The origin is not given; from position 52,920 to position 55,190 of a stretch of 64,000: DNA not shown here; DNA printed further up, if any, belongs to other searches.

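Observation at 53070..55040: Unusually short glycyl radical enzyme (656 aa) of unknown substrate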

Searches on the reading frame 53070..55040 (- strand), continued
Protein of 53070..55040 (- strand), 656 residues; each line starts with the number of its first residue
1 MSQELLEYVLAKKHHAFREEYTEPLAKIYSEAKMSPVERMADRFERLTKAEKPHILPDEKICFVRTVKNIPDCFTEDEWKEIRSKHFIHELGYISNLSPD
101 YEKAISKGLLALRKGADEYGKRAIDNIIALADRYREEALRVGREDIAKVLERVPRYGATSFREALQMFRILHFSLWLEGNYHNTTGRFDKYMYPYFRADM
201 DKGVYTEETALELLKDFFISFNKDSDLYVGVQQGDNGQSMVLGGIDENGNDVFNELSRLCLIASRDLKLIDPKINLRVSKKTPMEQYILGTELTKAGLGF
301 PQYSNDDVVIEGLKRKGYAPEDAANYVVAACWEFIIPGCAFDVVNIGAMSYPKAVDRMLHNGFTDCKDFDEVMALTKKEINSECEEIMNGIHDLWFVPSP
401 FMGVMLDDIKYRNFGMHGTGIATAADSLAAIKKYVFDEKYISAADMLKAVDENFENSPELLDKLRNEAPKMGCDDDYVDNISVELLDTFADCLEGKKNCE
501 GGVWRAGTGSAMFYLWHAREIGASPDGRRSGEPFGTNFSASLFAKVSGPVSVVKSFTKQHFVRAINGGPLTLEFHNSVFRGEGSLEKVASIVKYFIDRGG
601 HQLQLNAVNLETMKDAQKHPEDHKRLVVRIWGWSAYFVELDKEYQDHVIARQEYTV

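Call 63: search_protein_families(library=ncbifam, proteins=[L115:2550-3869:+, L101:15505-16629:+, L120:12565-14637:+, L165:6125-7099:-, L161:3464-4495:-, L108:3561-5054:+, L104:403-1116:-, L161:1241-2779:-, L156:9131-9970:-, L136:5325-5867:+], max_evalue=0.0001)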
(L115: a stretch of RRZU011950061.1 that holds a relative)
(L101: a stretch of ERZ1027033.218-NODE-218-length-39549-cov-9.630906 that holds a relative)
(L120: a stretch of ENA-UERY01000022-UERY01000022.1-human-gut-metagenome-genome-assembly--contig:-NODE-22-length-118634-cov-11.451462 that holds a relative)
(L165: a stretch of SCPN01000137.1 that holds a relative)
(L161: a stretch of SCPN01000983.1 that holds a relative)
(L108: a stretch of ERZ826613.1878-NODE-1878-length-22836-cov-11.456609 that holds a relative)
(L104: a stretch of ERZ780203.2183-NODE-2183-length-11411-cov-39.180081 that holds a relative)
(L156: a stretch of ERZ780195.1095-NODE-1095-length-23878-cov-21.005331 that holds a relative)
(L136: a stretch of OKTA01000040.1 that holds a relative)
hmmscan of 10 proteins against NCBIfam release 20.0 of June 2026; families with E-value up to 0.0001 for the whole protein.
L115:2550-3869:+ (440 aa): 16 families
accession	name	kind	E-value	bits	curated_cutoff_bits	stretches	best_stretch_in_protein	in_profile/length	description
NF007484.0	PRK10077.1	equivalog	7.5e-107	358.1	608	1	2-436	2-470/480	D-xylose transporter XylE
TIGR00879.1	SP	subfamily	3.1e-102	342.8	237.8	1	2-434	47-510/510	sugar porter family MFS transporter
NF052357.1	GlucTporGlcPStph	equivalog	4.8e-79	266.2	750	1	12-438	7-437/445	glucose transporter GlcP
TIGR00898.1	2A0119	subfamily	1.1e-39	136.6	550.75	1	46-433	125-505/506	cation transport protein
TIGR00895.1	2A0115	subfamily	3e-29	102.2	418.55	1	4-376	9-376/398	aromatic acid/H+ symport family MFS transporter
TIGR00891.1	2A0112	subfamily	2e-14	53.5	552.9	1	15-374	14-364/405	sialate:H+ symport family MFS transporter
TIGR00893.1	2A0114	subfamily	2.2e-13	49.9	395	1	27-404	9-377/399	D-galactonate transporter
NF008586.0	PRK11551.1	equivalog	8e-12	44.8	410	1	21-206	24-209/406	3-(3-hydroxy-phenyl)propionate transporter MhpT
NF003024.0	PRK03893.1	subfamily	2.2e-11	43.3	604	1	15-204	23-212/497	sialate:H+ symport family MFS transporter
NF053517.1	HbztTptrPcaK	equivalog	5.3e-09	35.6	770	1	6-401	13-404/437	4-hydroxybenzoate transporter PcaK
TIGR01299.1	synapt_SV2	subfamily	1.5e-08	33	637.3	1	10-214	165-381/742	synaptic vesicle protein SV2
TIGR00880.1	2_A_01_02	superfamily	1.8e-08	34.6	131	1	55-188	6-138/141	multidrug resistance protein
TIGR00887.1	2A0109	equivalog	2.8e-08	33.1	610.3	1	158-437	195-502/502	phosphate:H+ symporter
TIGR00883.1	2A0106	subfamily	6.7e-08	32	443.45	1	52-379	40-359/400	metabolite/H+ symporter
NF041041.1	FslD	exception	1.8e-06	27.4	500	1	51-191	49-189/396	rhizoferrin import MFS transporter FslD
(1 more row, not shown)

L101:15505-16629:+ (375 aa): 3 families
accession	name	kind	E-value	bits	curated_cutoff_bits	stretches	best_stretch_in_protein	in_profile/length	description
TIGR02636.1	galM_Leloir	equivalog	9e-99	330.7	397.65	1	37-373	1-336/336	galactose-1-epimerase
NF008277.0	PRK11055.1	subfamily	4.7e-96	322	240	1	32-374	8-348/349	galactose-1-epimerase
NF011719.0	PRK15172.1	equivalog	1e-08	34.9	251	1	96-264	55-220/300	aldose-1-epimerase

L120:12565-14637:+ (691 aa): 1 family
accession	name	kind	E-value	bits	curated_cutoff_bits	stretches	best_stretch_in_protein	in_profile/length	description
NF049879.1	AcerHdlse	equivalog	4.1e-100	336.1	950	2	313-633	241-578/657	aceric acid hydrolase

L165:6125-7099:- (325 aa): 12 families
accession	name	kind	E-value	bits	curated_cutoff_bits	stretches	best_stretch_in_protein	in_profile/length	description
NF052282.1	PLP_TF_PdxR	equivalog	8.9e-10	38.2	320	1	8-75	3-70/448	MocR-like pyridoxine biosynthesis transcription factor PdxR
TIGR02018.2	his_ut_repres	equivalog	1.3e-08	34.5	220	1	8-76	1-69/226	histidine utilization transcriptional repressor HutC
TIGR02325.1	C_P_lyase_phnF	equivalog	4.6e-08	32.9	156.8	1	5-75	7-77/238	phosphonate metabolism transcriptional regulator PhnF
NF007292.0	PRK09764.1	equivalog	1.6e-07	30.8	281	1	5-84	4-81/240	GntR family transcriptional regulator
TIGR02404.1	trehalos_R_Bsub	equivalog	3.6e-07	30.1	211.95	1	7-71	1-65/233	trehalose operon repressor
NF008491.0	PRK11402.1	subfamily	4.1e-06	26.5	269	1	6-95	11-97/243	GntR family transcriptional regulator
NF052286.1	ecto_TF_EhuR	exception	1.4e-05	23.8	480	1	4-79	9-84/458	MocR-like ectoine utilization transcription factor EhuR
NF052290.2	MocR_like_YczR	exception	2.4e-05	23.2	487.4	1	5-74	18-87/458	MocR-like transcription factor YczR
NF053730.1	TransRegRv1152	equivalog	2.6e-05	24.1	170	1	5-73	15-83/120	Rv1152 family transcriptional regulator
NF052281.1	rhizopine_MocR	equivalog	4e-05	22.4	650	1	4-75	16-87/479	rhizopine catabolism transcriptional regulator MocR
NF011575.0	PRK14999.1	equivalog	5.7e-05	22.5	424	1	8-74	14-80/241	histidine utilization repressor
NF041547.1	GntR_LSA1692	equivalog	6.3e-05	22.7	275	1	7-87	2-83/233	GntR family transcriptional regulator, LSA1692 subfamily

L161:3464-4495:- (344 aa): 19 families
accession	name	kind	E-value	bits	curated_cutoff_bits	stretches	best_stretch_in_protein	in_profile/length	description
NF047341.1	lactose_RbsR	equivalog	2.2e-54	185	382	1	10-332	3-324/331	ribose utilization transcriptional repressor RbsR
NF007979.0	PRK10703.1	equivalog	6.1e-50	170.2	501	1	11-336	3-331/341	HTH-type transcriptional repressor PurR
NF008269.0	PRK11041.1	equivalog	2.1e-49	168.4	436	1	2-324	2-326/342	DNA-binding transcriptional regulator CytR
NF052440.1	TransRegGNTRPSEAE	equivalog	1.3e-48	165.8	400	1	5-322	1-320/333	HTH-type transcriptional regulator GntR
NF051853.1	TransRegUriRCory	equivalog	2.4e-46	158.3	550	1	11-329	2-318/327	transcriptional regulator UriR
NF008002.0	PRK10727.1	equivalog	7.5e-46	156.8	557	1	11-326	3-319/341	HTH-type transcriptional regulator GalR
NF007706.0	PRK10401.1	equivalog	2.7e-45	155.2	555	1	10-328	2-322/346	HTH-type transcriptional regulator GalS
NF007743.0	PRK10423.1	equivalog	1.4e-41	142.7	531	1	11-335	3-329/330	ribose operon transcriptional repressor RbsR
NF007449.0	PRK10014.1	subfamily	2e-41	142.2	310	1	9-325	6-334/342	Mal regulon transcriptional regulator MalI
NF007075.0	PRK09526.1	subfamily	2.6e-39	135.2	340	1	8-335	4-330/358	LacI family DNA-binding transcriptional regulator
TIGR01481.1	ccpA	equivalog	1.1e-37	130.3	442.35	1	9-296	2-290/330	catabolite control protein A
NF047913.1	TransRegIdnR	equivalog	3.5e-34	118.6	500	1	9-335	5-330/331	DNA-binding transcriptional regulator IdnR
TIGR02417.1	fruct_sucro_rep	subfamily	2.8e-31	109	389.55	1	11-317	1-311/327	D-fructose-responsive transcription factor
NF008452.0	PRK11303.1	equivalog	4.9e-27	95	385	1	11-325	2-320/332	catabolite repressor/activator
NF011563.0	PRK14987.1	equivalog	4.9e-24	85.2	433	1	11-316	7-312/331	gluconate operon transcriptional repressor GntR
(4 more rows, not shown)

L108:3561-5054:+ (498 aa): 9 families
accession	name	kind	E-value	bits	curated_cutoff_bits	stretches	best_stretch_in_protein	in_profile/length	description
NF003716.0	PRK05326.1-3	equivalog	7.8e-161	535.9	355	1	7-484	5-477/499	potassium/proton antiporter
NF003715.0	PRK05326.1-2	equivalog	9.9e-131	436.9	309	1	8-489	6-481/595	potassium/proton antiporter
NF003714.0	PRK05326.1-1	equivalog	4.2e-102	342.4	471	1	8-478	8-473/577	potassium/proton antiporter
TIGR00831.1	a_cpa1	equivalog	1.1e-21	76.9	279.6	1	10-394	2-403/525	Na+/H+ antiporter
TIGR00840.1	b_cpa1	equivalog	3.5e-12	45.5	251.25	1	63-417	70-435/559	sodium/hydrogen exchanger 3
NF007039.0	PRK09496.3-2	equivalog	1.1e-09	37.7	293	1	410-480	366-436/446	Trk system potassium transporter TrkA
NF007041.0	PRK09496.3-4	equivalog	2.1e-06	26.8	386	1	402-477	357-432/450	Trk system potassium transporter TrkA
NF007036.0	PRK09496.2-3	subfamily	1.4e-05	24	407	1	421-476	380-435/448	Trk system potassium transporter TrkA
NF007033.0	PRK09496.1-5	equivalog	5.4e-05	22.4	338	1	422-476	381-435/449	Trk system potassium transporter TrkA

L104:403-1116:- (238 aa): 0 families

L161:1241-2779:- (513 aa): 1 family
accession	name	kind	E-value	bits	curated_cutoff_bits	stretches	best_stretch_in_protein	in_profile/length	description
NF051901.1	ArabsyFurArfAAgro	equivalog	1.4e-232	773.1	625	1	17-510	3-501/502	arabinosylfuranosidase ArfA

L156:9131-9970:- (280 aa): 9 families
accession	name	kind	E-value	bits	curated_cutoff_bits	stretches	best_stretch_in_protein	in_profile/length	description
NF040932.1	ABC_arch_GlcU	equivalog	2e-32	112.9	340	1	16-275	4-266/272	glucose ABC transporter permease GlcU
NF008231.0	PRK10998.1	equivalog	3.3e-31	108.9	261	1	8-279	7-295/296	maltose ABC transporter permease MalG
NF008210.0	PRK10973.1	equivalog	9e-29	101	297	1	18-273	13-276/281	sn-glycerol-3-phosphate ABC transporter permease UgpE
NF007047.0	PRK09500.1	equivalog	2e-12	47.3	326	1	19-206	9-193/257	spermidine/putrescine ABC transporter permease PotC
TIGR01581.1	Mo_ABC_porter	hypoth_equivalog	7.4e-07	28.9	210.3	1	73-203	23-165/225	ABC transporter permease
NF040839.1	tungstate_WtpB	equivalog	9.5e-07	28.7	340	1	69-205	42-189/251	tungstate ABC transporter permease WtpB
TIGR03262.1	PhnU2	equivalog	1e-06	27.7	593.25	1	17-220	7-212/546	putative 2-aminoethylphosphonate ABC transporter permease subunit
TIGR02141.1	modB_ABC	equivalog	2.8e-05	23.8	182.6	0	76-204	3-143/208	molybdate ABC transporter permease subunit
NF011624.0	PRK15050.1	equivalog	8e-05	21.9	247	0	9-124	19-126/297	2-aminoethylphosphonate ABC transporter permease subunit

L136:5325-5867:+ (181 aa): 0 families

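Call 71: find_encoding_contigs(protein=P0155, flank=9000, max_places=4)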
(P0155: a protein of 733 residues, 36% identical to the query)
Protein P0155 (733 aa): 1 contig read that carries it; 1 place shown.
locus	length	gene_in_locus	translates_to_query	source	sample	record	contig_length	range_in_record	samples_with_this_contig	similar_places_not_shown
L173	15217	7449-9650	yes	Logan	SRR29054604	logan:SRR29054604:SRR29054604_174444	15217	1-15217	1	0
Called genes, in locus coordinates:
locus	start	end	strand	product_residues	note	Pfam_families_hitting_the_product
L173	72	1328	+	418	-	PF00155:Aminotran_1_2 (faint), PF01041:DegT_DnrJ_EryC1, PF01053:Cys_Met_Meta_PP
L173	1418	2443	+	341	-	PF08240:ADH_N (weak), PF16912:Glu_dehyd_C, PF00107:ADH_zinc_N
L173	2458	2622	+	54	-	-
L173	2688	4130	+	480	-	PF04734:Ceramidase_alk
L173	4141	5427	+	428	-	PF01041:DegT_DnrJ_EryC1, PF00155:Aminotran_1_2, PF01053:Cys_Met_Meta_PP, PF01212:Beta_elim_lyase (weak)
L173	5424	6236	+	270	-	PF01261:AP_endonuc_2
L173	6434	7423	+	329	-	PF00356:LacI, PF00532:Peripla_BP_1, PF13407:Peripla_BP_4, PF13377:Peripla_BP_3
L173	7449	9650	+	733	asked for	PF02901:PFL-like, PF01228:Gly_radical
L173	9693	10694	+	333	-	PF01408:GFO_IDH_MocA, PF02894:GFO_IDH_MocA_C, PF22725:GFO_IDH_MocA_C3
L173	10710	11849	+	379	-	-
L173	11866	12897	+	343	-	PF01408:GFO_IDH_MocA, PF02894:GFO_IDH_MocA_C, PF22725:GFO_IDH_MocA_C3 (weak)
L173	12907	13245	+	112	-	-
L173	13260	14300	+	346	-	PF01408:GFO_IDH_MocA, PF22725:GFO_IDH_MocA_C3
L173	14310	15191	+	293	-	PF01408:GFO_IDH_MocA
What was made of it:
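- A LacI regulator, four Gfo/Idh/MocA oxidoreductases and an IolE-like TIM barrel flank a 733-aa member (call 71). A 733-aa clade member lies among Gfo/Idh/MocA and AP_endonuc_2 genes typical of inositol-type catabolism (call 71).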
